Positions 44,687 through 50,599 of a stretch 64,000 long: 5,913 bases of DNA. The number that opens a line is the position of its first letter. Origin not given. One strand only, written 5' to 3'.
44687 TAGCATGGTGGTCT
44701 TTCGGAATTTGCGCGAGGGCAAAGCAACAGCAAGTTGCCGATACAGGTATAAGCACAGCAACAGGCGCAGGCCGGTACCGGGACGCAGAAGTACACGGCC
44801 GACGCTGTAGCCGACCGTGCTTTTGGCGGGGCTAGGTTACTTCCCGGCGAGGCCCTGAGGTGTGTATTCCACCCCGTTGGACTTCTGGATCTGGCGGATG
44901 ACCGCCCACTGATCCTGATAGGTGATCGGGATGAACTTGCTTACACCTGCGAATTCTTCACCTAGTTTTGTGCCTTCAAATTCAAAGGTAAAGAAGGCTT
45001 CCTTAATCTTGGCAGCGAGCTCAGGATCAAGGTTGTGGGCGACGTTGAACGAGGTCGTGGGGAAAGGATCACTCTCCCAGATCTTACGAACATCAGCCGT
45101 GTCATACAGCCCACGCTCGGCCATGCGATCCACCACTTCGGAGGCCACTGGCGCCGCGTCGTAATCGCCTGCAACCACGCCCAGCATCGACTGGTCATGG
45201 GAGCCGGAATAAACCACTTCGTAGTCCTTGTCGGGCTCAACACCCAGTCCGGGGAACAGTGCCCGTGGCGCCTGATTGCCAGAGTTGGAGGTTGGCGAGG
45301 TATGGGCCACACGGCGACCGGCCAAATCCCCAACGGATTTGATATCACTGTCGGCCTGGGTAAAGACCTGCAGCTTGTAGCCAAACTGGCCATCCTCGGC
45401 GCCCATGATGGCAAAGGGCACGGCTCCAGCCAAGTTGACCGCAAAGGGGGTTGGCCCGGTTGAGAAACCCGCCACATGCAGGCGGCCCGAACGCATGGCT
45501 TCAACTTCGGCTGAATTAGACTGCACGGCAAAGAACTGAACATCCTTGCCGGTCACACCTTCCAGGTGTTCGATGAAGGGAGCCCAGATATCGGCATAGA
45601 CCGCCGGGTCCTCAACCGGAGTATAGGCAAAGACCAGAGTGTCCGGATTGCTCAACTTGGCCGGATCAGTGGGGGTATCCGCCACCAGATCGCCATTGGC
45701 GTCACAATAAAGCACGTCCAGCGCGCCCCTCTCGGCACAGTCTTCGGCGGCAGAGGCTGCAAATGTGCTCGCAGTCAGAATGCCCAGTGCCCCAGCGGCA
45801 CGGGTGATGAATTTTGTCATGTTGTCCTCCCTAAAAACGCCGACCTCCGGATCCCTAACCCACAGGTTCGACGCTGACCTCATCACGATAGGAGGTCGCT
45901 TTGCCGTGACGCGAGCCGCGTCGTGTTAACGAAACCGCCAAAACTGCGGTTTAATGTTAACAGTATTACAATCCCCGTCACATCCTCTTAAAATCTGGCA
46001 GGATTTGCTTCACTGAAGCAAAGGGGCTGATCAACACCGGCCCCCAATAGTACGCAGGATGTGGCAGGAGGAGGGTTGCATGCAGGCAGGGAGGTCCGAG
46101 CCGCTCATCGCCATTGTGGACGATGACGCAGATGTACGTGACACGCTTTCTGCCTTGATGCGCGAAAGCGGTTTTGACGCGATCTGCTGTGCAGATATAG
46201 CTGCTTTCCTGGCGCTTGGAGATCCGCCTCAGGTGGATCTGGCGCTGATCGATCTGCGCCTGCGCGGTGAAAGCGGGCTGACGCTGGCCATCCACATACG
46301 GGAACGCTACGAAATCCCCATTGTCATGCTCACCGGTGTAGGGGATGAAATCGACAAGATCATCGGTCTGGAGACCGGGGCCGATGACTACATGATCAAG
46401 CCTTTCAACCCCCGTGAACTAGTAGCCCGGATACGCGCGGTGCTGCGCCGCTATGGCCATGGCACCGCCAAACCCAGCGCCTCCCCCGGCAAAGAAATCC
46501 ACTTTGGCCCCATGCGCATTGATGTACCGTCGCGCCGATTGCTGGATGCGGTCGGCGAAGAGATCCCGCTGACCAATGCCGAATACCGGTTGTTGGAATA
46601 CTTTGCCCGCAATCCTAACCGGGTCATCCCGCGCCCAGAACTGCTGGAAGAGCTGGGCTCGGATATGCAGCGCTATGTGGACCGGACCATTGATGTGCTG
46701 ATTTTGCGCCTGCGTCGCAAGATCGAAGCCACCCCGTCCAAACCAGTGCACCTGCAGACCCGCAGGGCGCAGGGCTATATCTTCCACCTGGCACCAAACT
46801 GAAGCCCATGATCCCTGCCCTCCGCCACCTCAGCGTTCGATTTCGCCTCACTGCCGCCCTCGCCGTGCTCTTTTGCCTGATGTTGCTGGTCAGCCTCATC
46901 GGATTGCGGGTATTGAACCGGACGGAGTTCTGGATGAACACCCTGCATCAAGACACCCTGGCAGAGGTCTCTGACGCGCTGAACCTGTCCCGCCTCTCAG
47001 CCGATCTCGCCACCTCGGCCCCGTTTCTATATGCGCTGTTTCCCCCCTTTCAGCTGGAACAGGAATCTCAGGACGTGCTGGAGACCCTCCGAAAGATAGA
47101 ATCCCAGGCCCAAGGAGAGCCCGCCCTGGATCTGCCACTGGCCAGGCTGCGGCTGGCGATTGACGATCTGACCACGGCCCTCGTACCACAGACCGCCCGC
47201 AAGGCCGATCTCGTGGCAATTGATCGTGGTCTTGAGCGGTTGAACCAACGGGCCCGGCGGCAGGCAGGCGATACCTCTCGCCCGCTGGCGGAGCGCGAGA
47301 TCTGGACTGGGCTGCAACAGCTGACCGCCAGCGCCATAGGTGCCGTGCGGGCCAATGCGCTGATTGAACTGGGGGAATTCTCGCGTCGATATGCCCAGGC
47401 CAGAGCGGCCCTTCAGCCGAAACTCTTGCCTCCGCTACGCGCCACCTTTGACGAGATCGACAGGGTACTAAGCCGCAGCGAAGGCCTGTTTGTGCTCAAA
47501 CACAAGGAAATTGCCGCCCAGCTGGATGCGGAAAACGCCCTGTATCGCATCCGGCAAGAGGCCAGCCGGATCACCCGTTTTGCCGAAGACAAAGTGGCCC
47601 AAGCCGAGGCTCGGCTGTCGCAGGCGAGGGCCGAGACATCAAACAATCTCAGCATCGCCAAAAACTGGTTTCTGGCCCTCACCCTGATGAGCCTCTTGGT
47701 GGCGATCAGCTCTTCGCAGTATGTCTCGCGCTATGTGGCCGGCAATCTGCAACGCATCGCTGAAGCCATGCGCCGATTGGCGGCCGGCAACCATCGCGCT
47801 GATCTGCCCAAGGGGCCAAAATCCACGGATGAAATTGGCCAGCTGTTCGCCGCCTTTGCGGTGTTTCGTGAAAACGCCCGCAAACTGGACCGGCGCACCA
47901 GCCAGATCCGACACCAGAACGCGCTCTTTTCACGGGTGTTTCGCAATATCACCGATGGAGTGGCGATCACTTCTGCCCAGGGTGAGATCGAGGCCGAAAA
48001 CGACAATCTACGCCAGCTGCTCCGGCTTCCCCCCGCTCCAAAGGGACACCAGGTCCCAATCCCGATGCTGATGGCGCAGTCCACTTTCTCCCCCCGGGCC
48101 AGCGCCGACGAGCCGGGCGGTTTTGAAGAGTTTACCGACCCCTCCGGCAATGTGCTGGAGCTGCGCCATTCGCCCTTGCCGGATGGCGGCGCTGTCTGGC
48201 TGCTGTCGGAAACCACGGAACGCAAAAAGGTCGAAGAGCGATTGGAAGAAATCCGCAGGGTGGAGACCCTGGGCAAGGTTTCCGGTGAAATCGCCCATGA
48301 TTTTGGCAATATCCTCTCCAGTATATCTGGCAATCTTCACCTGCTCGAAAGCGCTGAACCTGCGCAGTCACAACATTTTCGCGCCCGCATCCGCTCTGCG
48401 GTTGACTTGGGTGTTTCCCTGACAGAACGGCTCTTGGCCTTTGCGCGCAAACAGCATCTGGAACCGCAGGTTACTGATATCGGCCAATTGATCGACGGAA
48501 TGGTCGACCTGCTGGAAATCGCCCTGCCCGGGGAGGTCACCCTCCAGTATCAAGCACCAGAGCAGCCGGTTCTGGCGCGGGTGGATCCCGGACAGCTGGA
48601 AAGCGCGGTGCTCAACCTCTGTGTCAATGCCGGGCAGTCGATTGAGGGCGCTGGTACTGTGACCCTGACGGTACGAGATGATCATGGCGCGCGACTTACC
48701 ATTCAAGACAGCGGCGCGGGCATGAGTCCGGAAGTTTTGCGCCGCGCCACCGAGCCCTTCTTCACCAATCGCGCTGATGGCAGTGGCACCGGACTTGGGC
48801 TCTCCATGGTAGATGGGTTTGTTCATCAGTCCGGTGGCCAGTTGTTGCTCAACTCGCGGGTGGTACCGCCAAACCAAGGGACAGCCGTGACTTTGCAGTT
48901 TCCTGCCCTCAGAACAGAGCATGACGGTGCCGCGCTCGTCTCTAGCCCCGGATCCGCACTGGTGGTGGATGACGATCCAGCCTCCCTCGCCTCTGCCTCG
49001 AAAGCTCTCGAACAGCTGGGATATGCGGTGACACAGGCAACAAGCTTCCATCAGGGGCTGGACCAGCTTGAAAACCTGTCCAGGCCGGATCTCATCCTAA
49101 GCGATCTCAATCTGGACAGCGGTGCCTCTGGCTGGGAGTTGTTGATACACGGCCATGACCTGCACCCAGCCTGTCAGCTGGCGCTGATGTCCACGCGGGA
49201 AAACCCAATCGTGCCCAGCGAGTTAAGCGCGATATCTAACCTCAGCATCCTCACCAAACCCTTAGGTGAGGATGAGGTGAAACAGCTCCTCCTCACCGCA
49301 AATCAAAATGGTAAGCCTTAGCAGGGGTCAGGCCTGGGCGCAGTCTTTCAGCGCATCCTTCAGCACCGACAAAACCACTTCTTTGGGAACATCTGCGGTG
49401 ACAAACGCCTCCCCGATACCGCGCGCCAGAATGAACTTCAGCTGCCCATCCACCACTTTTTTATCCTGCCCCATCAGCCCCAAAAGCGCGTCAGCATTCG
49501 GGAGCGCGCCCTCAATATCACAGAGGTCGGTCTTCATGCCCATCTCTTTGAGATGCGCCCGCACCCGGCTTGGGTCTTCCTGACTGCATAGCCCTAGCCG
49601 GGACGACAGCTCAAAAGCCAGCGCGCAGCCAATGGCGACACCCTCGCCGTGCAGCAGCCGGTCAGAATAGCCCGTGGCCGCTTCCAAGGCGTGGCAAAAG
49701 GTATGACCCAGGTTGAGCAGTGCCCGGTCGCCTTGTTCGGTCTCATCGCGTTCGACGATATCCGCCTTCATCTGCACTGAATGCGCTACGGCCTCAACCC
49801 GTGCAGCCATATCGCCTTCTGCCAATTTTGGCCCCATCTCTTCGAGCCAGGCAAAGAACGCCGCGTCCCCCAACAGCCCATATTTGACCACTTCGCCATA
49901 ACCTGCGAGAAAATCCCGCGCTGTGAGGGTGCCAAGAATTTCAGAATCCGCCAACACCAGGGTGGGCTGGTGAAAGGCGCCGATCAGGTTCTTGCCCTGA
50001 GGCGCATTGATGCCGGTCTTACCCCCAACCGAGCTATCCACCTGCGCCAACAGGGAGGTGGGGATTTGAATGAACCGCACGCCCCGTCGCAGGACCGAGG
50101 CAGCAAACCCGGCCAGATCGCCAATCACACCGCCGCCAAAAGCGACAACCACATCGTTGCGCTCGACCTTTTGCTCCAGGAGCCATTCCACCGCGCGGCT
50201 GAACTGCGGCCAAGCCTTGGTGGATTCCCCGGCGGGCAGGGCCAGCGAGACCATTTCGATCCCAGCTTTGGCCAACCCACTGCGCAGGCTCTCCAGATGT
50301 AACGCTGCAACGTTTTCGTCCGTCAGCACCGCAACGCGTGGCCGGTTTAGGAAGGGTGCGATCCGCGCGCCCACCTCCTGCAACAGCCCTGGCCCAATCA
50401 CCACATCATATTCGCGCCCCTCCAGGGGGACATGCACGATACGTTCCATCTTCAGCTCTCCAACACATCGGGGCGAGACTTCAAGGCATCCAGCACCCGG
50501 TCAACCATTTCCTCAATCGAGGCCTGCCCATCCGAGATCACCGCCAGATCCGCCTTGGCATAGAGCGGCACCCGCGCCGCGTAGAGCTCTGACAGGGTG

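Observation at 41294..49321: Phn-like importer plus HAD hydrolase plus dedicated two-component system, with no C-P lyase: undescribed organophosphorus utilisation module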

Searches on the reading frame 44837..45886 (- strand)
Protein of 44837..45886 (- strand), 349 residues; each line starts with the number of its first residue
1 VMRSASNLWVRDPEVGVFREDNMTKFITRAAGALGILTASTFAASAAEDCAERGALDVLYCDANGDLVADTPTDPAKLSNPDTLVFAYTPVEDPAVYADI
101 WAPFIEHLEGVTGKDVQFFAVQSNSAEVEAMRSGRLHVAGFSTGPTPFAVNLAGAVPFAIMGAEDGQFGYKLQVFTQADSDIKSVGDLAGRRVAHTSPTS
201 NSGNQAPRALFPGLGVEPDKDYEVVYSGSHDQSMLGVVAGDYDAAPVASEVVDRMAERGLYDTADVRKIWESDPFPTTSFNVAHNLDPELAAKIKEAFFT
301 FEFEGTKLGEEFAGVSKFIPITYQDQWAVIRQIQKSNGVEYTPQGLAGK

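Call 3: search_protein_families(library=pfam, proteins=[window:44837-45886:-])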
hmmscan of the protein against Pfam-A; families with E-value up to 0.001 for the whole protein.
window:44837-45886:- (349 aa): 2 families
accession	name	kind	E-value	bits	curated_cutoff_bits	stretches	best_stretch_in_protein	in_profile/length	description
PF12974.12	Phosphonate-bd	-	1.1e-63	215.3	27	1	86-325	1-241/242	ABC transporter, phosphonate, periplasmic substrate-binding protein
PF09084.16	NMT1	-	0.00096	19.5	20.5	0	173-250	76-149/216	NMT1/THI5 like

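Call 4: search_protein_families(library=ncbifam, proteins=[window:44837-45886:-])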
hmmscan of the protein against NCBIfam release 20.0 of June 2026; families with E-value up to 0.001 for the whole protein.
window:44837-45886:- (349 aa): 7 families
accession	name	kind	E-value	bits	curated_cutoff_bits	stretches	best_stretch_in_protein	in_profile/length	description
TIGR01098.1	3A0109s03R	subfamily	2.2e-60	204.3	112.05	1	47-301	19-253/253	phosphate/phosphite/phosphonate ABC transporter substrate-binding protein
TIGR03431.1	PhnD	equivalog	4.3e-41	141.2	261.1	1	80-336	24-285/288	phosphonate ABC transporter substrate-binding protein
TIGR04553.1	ABC_peri_selen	hypoth_equivalog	7.1e-27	94.4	250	1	84-338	2-263/266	putative selenate ABC transporter substrate-binding protein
TIGR02122.1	TRAP_TAXI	subfamily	1.7e-06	27.1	84.35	1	172-245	123-194/320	TAXI family TRAP transporter solute-binding subunit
TIGR01728.1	SsuA_fam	subfamily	1.3e-05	24.6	163.5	1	115-201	31-114/290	aliphatic sulfonate ABC transporter substrate-binding protein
NF040750.1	tetrathio_HK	equivalog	0.00023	19.8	750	1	174-271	101-199/555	tetrathionate respiration histidine kinase TtrS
NF049985.1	SBP_like_Rv1680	exception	0.00088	19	400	0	100-307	17-231/268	Rv1680 family SBP-like protein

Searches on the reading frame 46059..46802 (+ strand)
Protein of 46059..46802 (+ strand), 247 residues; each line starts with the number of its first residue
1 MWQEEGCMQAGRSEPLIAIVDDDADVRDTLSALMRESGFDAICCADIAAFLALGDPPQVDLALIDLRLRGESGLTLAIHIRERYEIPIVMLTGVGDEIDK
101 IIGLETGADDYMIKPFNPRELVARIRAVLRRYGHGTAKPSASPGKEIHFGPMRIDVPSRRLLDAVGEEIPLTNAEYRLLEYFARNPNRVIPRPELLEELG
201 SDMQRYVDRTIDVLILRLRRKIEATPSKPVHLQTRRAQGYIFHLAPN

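Call 3: search_protein_families(library=pfam, proteins=[window:46059-46802:+])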
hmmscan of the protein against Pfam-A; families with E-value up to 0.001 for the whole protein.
window:46059-46802:+ (247 aa): 2 families
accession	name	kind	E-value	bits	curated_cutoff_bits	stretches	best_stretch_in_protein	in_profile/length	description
PF00486.34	Trans_reg_C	-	1.2e-21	77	26.2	1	166-242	1-77/77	Transcriptional regulatory protein, C terminal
PF00072.30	Response_reg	-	1.6e-21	76.9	30.2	1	17-126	1-111/111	Response regulator receiver domain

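Call 4: search_protein_families(library=ncbifam, proteins=[window:46059-46802:+])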
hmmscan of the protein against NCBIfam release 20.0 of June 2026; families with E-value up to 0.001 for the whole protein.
window:46059-46802:+ (247 aa): 75 families (the best 25 are shown)
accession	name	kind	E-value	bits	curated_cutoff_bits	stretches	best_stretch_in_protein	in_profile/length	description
NF007005.1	PRK09468.1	equivalog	4.5e-52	176.8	331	1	17-242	6-231/237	osmolarity response regulator transcription factor OmpR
NF040534.1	resp_reg_YycF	equivalog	1.2e-48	165.4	340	1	17-242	3-227/231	response regulator YycF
TIGR02154.1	PhoB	equivalog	1.6e-48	164.9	296.2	1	16-242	4-225/226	phosphate regulon transcriptional regulator PhoB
NF045944.1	ResRegRpaBCyano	equivalog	1.6e-47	161.8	330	1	19-242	2-227/229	response regulator transcription factor RpaB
NF040689.1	MtrAB_MtrA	equivalog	6.6e-47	159.7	300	1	17-240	1-216/219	MtrAB system response regulator MtrA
NF008034.0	PRK10766.1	equivalog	3.6e-46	157.5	275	1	17-242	5-226/231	two-component system response regulator TorR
NF008378.0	PRK11173.1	equivalog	5.8e-46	156.7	334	1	15-242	4-232/238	two-component system response regulator ArcA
NF008296.0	PRK11083.1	equivalog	3e-45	154.4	273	1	14-242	3-225/228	two-component system response regulator CreB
NF053854.1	RespRegPhoBBctds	equivalog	1.3e-42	145.7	270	1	17-242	1-224/225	two-component system response regulator PhoB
NF007982.1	PRK10710.1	equivalog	9.4e-41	139.9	380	1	10-240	3-225/235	envelope stress response regulator BaeR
NF041733.1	resp_reg_CseB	equivalog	1.1e-40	139.4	350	1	17-240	3-224/228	two-component system response regulator CseB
NF033117.2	vanR_ACDEGLN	exception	1.7e-39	135.8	350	1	17-241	1-224/226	VanR-ABDEGLN family response regulator transcription factor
NF010430.0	PRK13856.1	equivalog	1.4e-38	133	344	1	17-243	4-228/241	two-component response regulator VirG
NF007546.0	PRK10161.1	equivalog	7.3e-38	130.4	471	1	17-242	5-225/229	phosphate response regulator transcription factor PhoB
NF007977.0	PRK10701.1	equivalog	2.4e-37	128.7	330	1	17-243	4-234/241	two-component system response regulator RstA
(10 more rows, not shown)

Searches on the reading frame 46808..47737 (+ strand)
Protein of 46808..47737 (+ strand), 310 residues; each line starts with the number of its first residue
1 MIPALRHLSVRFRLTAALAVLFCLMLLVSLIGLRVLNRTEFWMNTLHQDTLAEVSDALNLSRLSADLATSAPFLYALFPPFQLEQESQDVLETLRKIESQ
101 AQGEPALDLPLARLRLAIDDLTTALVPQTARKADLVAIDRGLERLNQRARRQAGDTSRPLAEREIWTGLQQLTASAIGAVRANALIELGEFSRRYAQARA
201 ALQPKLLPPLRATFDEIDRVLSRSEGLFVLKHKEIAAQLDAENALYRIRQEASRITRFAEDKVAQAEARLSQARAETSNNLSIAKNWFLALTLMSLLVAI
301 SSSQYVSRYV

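Call 65: predict_structure(alignment_id=A1)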
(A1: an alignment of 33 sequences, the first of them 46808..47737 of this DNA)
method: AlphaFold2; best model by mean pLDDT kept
length: 310 residues; sequences in the alignment: 33
mean_pLDDT: 87.5   pTM: 0.68
mean pLDDT of the five models: 87.5, 83.8, 82.9, 81.3, 78.4
residues with pLDDT >= 90: 152; 70-90: 141; 50-70: 15; < 50: 2
segments of 3 or more residues with pLDDT < 50: none
pLDDT, mean of each block of 10 residues (from residue 1): 57 83 87 84 85 90 88 65 79 91 90 93 83 92 96 94 95 96 94 96 90 94 92 91 92 93 91 85 84 86 78
secondary structure, 60 per line:
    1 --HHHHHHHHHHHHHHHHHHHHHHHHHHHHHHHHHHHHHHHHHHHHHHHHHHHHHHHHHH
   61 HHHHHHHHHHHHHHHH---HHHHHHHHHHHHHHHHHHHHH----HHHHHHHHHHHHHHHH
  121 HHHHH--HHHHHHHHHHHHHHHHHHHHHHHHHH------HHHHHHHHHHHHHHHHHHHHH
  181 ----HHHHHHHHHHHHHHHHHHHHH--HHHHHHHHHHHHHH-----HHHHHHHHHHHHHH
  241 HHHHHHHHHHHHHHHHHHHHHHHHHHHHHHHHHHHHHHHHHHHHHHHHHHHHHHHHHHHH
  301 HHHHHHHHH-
elements in order: H3-76 H80-100 H105-125 H128-153 H160-180 H185-205 H208-221 H227-309

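Call 69: fold_search(model_id=the predicted structure, library=pdb)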
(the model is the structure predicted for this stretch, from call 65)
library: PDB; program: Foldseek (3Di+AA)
matches with E <= 10: 921; with E <= 0.001: 1
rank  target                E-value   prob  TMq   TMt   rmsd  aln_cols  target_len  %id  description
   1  8wdf                  8.6e-04  1.00  0.37  0.42   8.2       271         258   11  Chemoreceptor PilJ from Pseudomonas aeruginosa PA14 (released 2024-07-24)
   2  7zjr                  1.7e-03  1.00  0.38  0.42   8.2       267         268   11  X-ray structure of the periplasmic region of PilJ from P. aeruginosa (released 2022-04-27)
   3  3i9y                  2.5e-03  1.00  0.42  0.54   7.2       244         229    9  Crystal structure of the V. parahaemolyticus histidine kinase sensor TorS sensor domain (released 2009-10-06)
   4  2yfa_A                4.2e-03  1.00  0.33  0.41  11.6       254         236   14  X-ray structure of McpS ligand binding domain in complex with malate (released 2012-04-18)
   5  2yfa_B                8.2e-03  1.00  0.31  0.39  11.8       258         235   14  X-ray structure of McpS ligand binding domain in complex with malate (released 2012-04-18)
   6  3o1i_B                9.4e-03  1.00  0.44  0.49   7.1       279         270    9  Crystal Structure of the TorS sensor domain - TorT complex in the absence of ligand (released 2011-12-21)
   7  3o1h_A                1.0e-02  1.00  0.54  0.61   4.3       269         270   11  Crystal Structure of the TorS sensor domain - TorT complex in the presence of TMAO (released 2011-12-21)
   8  3o1j_A                1.2e-02  1.00  0.42  0.46   7.0       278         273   10  Crystal Structure of the TorS sensor domain - TorT complex in the absence of isopropanol (released 2011-12-21)
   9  7jh5_B                1.2e-02  0.75  0.16  0.18  34.2       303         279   16  Co-LOCKR: de novo designed protein switch (released 2020-09-02)
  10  2yfb_A                1.3e-02  1.00  0.33  0.41  11.7       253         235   14  X-ray structure of McpS ligand binding domain in complex with succinate (released 2012-04-18)
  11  3o1i_A                1.6e-02  1.00  0.51  0.57   7.1       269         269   10  Crystal Structure of the TorS sensor domain - TorT complex in the absence of ligand (released 2011-12-21)
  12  2yfb_B                1.6e-02  1.00  0.32  0.40  15.4       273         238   14  X-ray structure of McpS ligand binding domain in complex with succinate (released 2012-04-18)
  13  7jh5_A                1.8e-02  0.72  0.17  0.18  34.0       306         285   15  Co-LOCKR: de novo designed protein switch (released 2020-09-02)
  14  4wic_B                2.2e-02  0.66  0.19  0.18  46.5       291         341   13  Immediate-early 1 protein (IE1) of rhesus macaque cytomegalovirus (released 2015-07-15)
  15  5vtl                  2.5e-02  0.85  0.17  0.23  25.3       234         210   15  Structure of metacyclic invariant surface protein , Tb427.07.360, from Trypanosoma brucei. (released 2018-08-08)
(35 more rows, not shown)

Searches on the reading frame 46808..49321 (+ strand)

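Call 3: search_protein_families(library=pfam, proteins=[window:46808-49321:+])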
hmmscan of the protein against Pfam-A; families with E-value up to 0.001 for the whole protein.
window:46808-49321:+ (837 aa): 5 families
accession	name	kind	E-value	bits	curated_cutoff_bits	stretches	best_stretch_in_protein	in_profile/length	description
PF02518.31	HATPase_c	-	1.2e-17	64.8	26.4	1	593-700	2-109/111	Histidine kinase-, DNA gyrase B-, and HSP90-like ATPase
PF00072.30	Response_reg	-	1.8e-11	44.6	30.2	1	718-827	2-109/111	Response regulator receiver domain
PF12860.13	PAS_7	-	6e-08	33.3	27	0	441-477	79-115/115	PAS fold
PF00672.30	HAMP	-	1.3e-07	32.2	25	1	306-358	2-52/53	HAMP domain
PF00512.31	HisKA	-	1.3e-06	28.7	26.9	1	493-550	7-65/66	His Kinase A (phospho-acceptor) domain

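Call 4: search_protein_families(library=ncbifam, proteins=[window:46808-49321:+])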
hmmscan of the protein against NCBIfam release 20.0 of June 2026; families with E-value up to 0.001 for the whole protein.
window:46808-49321:+ (837 aa): 69 families (the best 25 are shown)
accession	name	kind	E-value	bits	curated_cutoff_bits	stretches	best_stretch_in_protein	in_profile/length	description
NF010076.0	PRK13557.1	subfamily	2.7e-61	207.6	631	1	470-824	145-525/540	histidine kinase famiy protein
NF010411.0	PRK13837.1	equivalog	2.9e-50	171.1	647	1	468-824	430-804/828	two-component system VirA-like sensor kinase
NF046020.1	HisKinCckABruc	equivalog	3.8e-44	150.8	1000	1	465-700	457-707/868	cell cycle histidine kinase CckA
NF008468.0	PRK11360.1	equivalog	2.8e-42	144.9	646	1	461-704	369-612/616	two-component system sensor histidine kinase AtoS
NF046026.1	HisKinCckACaul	equivalog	3e-40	138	1000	1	448-786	263-630/678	cell cycle histidine kinase CckA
TIGR02956.1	TMAO_torS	equivalog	2.5e-30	105.3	676.5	2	551-788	532-773/967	TMAO reductase system sensor histidine kinase/response regulator TorS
NF007688.0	PRK10364.1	equivalog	6.6e-29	101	479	1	471-704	223-455/460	two-component system sensor histidine kinase ZraS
NF052574.1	HisKinEspCMyxo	equivalog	1.5e-22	79.6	1200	1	468-770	397-720/785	serine histidine kinase EspC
NF052573.1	HisKinEspAMyxo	equivalog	2.3e-22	78.8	1400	1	467-787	363-703/755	serine histidine kinase EspA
NF033092.0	HK_WalK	equivalog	1.8e-21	76.4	725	1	270-699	161-593/594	cell wall metabolism sensor histidine kinase WalK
NF046044.1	PnpS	equivalog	6.9e-21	74.7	400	1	314-699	2-390/390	two-component system histidine kinase PnpS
NF038348.1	T2SS_HK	subfamily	1.6e-20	73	450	1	591-699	466-572/574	histidine kinase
TIGR02916.1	PEP_his_kin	equivalog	2.9e-19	69.1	300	1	472-699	459-679/679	XrtA/PEP-CTERM system histidine kinase PrsK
TIGR02966.1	phoR_proteo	equivalog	1.3e-18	67.2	334.2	1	372-685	6-323/333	phosphate regulon sensor histidine kinase PhoR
NF047497.1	HK_LIC_12097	equivalog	1.2e-17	63.7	500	1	466-683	128-353/367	LIC_12097 family sensor histidine kinase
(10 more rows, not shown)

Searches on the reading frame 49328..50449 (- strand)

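Call 7: search_protein_families(library=pfam, proteins=[window:49328-50449:-])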
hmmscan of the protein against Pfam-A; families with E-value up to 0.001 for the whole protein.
window:49328-50449:- (373 aa): 5 families
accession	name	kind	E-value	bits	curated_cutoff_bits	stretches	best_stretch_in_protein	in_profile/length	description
PF01761.26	DHQ_synthase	-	6.6e-46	155.1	24.2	1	69-180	2-113/115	3-dehydroquinate synthase N-terminal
PF24621.2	DHQS_C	-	4.4e-42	143.9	27.6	1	183-332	1-144/144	3-dehydroquinate synthase C-terminal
PF13685.12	Fe-ADH_2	-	1.4e-10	41.8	28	1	17-133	1-108/149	Iron-containing alcohol dehydrogenase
PF00465.25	Fe-ADH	-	5.6e-08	33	31.3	1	16-132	4-130/168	Iron-containing alcohol dehydrogenase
PF13579.12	Glyco_trans_4_4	-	0.00036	21.3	29.7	0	39-133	21-104/158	Glycosyl transferase 4-like domain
